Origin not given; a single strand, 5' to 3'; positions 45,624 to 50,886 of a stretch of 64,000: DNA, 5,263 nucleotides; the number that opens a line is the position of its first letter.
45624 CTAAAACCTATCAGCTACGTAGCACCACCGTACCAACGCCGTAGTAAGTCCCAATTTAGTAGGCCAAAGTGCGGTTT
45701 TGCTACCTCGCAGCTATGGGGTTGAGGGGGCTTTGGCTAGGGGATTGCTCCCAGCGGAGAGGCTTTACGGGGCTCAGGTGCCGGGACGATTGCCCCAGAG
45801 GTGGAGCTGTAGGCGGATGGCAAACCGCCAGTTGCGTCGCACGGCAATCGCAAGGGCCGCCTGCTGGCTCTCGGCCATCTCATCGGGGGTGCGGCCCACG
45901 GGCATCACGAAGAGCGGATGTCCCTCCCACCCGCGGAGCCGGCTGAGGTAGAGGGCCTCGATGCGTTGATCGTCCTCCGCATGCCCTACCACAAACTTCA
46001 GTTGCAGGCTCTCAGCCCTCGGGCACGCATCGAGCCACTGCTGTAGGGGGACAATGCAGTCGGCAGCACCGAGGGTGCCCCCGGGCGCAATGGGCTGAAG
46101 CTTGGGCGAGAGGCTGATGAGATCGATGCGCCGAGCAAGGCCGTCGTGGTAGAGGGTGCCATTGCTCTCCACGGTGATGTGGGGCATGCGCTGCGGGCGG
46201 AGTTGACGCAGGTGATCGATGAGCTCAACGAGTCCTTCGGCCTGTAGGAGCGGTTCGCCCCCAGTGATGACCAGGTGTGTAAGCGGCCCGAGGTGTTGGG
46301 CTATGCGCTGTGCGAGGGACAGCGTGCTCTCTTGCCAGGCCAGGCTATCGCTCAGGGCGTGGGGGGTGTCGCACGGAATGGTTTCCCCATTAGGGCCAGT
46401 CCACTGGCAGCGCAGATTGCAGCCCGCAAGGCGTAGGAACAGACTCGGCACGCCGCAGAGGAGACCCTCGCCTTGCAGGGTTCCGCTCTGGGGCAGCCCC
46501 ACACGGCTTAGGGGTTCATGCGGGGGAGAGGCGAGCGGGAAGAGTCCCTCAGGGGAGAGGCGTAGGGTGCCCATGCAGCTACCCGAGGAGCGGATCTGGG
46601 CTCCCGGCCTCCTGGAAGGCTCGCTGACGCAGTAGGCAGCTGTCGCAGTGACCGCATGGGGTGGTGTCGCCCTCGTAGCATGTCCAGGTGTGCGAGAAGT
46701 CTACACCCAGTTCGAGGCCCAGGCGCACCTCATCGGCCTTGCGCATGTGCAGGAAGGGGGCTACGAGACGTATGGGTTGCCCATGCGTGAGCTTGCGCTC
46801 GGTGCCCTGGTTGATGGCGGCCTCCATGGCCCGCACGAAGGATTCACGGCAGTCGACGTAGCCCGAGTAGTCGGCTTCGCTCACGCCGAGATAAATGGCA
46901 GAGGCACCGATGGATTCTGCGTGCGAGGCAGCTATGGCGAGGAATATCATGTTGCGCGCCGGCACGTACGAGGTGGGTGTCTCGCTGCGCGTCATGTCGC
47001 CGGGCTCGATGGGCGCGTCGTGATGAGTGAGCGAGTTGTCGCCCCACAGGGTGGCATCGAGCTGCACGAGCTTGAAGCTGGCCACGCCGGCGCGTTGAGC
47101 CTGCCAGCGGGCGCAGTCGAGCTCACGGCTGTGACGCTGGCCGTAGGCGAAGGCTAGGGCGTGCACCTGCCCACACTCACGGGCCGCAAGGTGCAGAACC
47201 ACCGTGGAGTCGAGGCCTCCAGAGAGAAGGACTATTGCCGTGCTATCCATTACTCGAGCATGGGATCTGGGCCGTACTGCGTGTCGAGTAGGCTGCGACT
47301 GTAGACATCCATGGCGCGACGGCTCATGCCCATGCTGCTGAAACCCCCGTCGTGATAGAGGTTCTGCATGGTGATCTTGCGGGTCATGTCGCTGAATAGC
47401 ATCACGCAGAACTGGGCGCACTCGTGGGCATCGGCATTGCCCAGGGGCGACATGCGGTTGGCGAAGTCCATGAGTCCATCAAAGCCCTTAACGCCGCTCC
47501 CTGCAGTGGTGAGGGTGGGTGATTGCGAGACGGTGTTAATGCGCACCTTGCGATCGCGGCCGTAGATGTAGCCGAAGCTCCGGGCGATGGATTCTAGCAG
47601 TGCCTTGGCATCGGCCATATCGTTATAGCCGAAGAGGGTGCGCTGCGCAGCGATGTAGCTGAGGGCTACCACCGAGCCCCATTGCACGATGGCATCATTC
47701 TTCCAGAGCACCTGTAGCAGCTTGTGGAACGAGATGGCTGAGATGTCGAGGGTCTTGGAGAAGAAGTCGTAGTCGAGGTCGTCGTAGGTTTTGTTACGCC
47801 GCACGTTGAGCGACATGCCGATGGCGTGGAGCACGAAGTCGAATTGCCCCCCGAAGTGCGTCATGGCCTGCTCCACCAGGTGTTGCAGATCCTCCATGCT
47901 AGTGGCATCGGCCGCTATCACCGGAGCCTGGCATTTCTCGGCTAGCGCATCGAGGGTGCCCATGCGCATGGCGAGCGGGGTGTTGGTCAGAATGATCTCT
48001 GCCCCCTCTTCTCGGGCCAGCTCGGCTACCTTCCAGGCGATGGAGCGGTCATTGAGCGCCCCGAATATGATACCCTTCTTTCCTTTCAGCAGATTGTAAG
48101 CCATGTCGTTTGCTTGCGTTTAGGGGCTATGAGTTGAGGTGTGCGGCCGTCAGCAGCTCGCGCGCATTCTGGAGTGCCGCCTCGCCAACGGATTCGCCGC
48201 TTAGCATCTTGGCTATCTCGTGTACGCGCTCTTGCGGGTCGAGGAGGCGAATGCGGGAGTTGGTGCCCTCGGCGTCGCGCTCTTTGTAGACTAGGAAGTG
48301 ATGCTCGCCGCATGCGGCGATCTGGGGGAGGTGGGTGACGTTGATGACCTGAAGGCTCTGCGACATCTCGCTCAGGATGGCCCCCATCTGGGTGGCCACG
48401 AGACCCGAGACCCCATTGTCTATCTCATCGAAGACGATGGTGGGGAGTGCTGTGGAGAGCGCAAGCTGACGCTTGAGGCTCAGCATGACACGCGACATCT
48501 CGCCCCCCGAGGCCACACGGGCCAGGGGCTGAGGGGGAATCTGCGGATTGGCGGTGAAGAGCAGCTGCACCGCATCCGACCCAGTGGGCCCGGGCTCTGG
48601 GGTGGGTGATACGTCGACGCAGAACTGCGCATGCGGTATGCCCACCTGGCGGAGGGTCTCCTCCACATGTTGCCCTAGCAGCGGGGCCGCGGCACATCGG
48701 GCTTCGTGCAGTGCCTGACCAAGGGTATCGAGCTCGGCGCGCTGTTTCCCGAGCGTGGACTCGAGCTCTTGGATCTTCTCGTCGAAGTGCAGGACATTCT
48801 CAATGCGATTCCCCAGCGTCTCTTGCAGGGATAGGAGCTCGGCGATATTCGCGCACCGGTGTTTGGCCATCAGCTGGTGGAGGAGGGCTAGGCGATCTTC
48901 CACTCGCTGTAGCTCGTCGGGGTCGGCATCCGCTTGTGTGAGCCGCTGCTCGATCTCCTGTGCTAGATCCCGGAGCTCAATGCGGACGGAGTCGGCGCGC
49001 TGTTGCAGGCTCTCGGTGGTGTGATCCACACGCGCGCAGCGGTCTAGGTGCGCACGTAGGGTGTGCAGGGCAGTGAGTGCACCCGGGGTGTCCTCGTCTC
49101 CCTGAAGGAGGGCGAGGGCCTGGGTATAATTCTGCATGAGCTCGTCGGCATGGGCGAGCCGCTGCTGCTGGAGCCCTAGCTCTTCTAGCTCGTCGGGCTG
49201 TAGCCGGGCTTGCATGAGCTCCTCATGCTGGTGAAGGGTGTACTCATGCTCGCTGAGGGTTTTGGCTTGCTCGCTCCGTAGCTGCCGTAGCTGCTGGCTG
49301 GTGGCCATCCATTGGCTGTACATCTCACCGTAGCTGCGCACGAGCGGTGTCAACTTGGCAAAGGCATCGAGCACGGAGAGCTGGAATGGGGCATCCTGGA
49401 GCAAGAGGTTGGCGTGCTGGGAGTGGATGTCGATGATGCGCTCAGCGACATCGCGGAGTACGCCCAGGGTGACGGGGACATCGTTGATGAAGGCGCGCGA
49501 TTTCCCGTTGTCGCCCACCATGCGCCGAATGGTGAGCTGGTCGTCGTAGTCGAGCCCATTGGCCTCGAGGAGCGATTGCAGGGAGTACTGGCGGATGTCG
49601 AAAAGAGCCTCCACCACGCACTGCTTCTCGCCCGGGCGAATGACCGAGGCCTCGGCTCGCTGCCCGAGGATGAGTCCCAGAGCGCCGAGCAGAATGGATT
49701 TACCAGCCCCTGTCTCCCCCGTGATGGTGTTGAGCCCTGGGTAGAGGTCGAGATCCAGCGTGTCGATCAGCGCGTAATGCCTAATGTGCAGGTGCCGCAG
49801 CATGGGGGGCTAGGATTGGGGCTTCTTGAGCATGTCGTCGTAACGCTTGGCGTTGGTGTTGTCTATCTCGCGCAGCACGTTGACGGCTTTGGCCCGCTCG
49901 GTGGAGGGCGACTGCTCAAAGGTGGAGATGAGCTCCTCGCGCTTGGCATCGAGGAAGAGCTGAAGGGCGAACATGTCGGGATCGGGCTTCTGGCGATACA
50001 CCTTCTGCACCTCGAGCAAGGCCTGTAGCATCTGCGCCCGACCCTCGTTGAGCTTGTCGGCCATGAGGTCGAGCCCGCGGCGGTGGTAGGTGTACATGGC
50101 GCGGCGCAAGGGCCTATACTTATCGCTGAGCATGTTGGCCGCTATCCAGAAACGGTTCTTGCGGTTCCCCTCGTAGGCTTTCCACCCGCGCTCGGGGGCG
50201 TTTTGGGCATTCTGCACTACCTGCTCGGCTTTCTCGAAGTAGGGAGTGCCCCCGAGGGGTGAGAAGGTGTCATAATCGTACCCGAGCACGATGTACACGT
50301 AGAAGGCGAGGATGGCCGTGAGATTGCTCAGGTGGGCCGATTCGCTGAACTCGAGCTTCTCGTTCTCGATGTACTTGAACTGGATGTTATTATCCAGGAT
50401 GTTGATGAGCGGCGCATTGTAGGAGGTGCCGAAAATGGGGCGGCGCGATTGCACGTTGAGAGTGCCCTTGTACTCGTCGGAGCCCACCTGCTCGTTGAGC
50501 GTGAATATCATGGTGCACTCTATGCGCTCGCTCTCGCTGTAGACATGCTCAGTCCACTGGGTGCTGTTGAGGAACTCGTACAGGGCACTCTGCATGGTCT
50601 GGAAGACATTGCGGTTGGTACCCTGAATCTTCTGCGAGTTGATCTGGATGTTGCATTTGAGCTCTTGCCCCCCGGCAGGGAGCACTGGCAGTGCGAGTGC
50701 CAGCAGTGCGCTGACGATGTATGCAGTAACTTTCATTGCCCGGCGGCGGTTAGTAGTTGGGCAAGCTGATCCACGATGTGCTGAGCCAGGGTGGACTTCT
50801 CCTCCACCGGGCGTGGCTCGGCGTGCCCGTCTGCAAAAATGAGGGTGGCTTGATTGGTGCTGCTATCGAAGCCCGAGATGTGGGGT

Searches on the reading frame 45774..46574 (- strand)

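Call 88: search_protein_families(library=pfam, proteins=[window:45774-46574:-], max_evalue=0.0001)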
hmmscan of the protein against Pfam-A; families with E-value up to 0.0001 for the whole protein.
window:45774-46574:- (266 aa): 2 families
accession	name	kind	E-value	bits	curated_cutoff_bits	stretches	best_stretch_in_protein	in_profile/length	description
PF13353.11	Fer4_12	-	1.1e-06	29.4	22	1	34-129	2-84/137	4Fe-4S single cluster domain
PF04055.27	Radical_SAM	-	1.5e-05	25.7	29.5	1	51-149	6-96/166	Radical SAM superfamily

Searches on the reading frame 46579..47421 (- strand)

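Call 89: search_protein_families(library=pfam, proteins=[window:46579-47421:-], max_evalue=0.0001)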
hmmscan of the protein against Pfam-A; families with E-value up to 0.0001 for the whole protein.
window:46579-47421:- (280 aa): 2 families
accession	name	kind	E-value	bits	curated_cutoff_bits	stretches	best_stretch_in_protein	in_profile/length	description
PF06508.19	QueC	-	1.7e-70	237.2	22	1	62-272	2-209/210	Queuosine biosynthesis protein QueC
PF00733.27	Asn_synthase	-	1.1e-08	35.5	21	1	59-117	17-76/354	Asparagine synthase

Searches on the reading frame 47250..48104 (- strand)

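Call 89: search_protein_families(library=pfam, proteins=[window:47250-48104:-], max_evalue=0.0001)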
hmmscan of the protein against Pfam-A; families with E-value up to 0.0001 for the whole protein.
window:47250-48104:- (284 aa): 2 families
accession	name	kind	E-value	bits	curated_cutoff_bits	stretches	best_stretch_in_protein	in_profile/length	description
PF13561.12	adh_short_C2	-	5.2e-57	193.6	27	1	15-256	1-236/236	Enoyl-(Acyl carrier protein) reductase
PF00106.31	adh_short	-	1.2e-08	35.1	26.6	1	20-200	10-185/195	short chain dehydrogenase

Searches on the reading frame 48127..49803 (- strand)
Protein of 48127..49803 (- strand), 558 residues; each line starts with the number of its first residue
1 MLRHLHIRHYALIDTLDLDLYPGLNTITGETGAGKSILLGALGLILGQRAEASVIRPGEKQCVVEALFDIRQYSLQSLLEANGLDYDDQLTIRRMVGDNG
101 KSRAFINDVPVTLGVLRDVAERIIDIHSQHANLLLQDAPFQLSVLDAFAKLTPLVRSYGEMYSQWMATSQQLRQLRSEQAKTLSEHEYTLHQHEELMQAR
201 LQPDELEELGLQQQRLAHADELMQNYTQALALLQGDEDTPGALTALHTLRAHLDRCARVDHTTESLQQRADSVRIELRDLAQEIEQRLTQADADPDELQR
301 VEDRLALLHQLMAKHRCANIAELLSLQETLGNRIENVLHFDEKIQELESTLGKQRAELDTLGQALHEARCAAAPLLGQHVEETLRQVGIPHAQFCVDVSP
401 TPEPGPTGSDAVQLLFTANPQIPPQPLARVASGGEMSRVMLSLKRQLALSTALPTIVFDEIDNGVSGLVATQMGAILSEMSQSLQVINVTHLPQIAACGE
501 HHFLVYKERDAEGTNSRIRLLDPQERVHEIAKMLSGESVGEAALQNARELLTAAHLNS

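Call 89: search_protein_families(library=pfam, proteins=[window:48127-49803:-], max_evalue=0.0001)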
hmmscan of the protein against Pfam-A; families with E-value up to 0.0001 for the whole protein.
window:48127-49803:- (558 aa): 2 families
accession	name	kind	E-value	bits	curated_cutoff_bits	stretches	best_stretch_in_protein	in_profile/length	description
PF02463.25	SMC_N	-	1.2e-13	51.4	40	1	2-510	2-216/220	RecF/RecN/SMC N terminal domain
PF13476.12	AAA_23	-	9.2e-06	26.9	27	0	5-208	2-188/201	AAA domain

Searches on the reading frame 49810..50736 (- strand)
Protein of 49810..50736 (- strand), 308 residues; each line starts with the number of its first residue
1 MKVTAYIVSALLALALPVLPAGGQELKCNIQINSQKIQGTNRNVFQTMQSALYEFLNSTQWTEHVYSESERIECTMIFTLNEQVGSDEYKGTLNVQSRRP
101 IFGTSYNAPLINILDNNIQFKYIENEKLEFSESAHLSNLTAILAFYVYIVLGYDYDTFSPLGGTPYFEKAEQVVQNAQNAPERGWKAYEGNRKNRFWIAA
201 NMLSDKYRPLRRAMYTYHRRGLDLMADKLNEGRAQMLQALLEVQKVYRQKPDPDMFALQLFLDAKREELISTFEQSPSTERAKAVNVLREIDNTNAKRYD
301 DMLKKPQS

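Call 89: search_protein_families(library=pfam, proteins=[window:49810-50736:-], max_evalue=0.0001)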
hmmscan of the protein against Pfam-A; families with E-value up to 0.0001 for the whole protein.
window:49810-50736:- (308 aa): 1 family
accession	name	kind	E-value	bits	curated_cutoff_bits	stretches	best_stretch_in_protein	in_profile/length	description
PF16119.10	DUF4835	-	2.9e-100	335.4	25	1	24-301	1-275/276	Domain of unknown function (DUF4835)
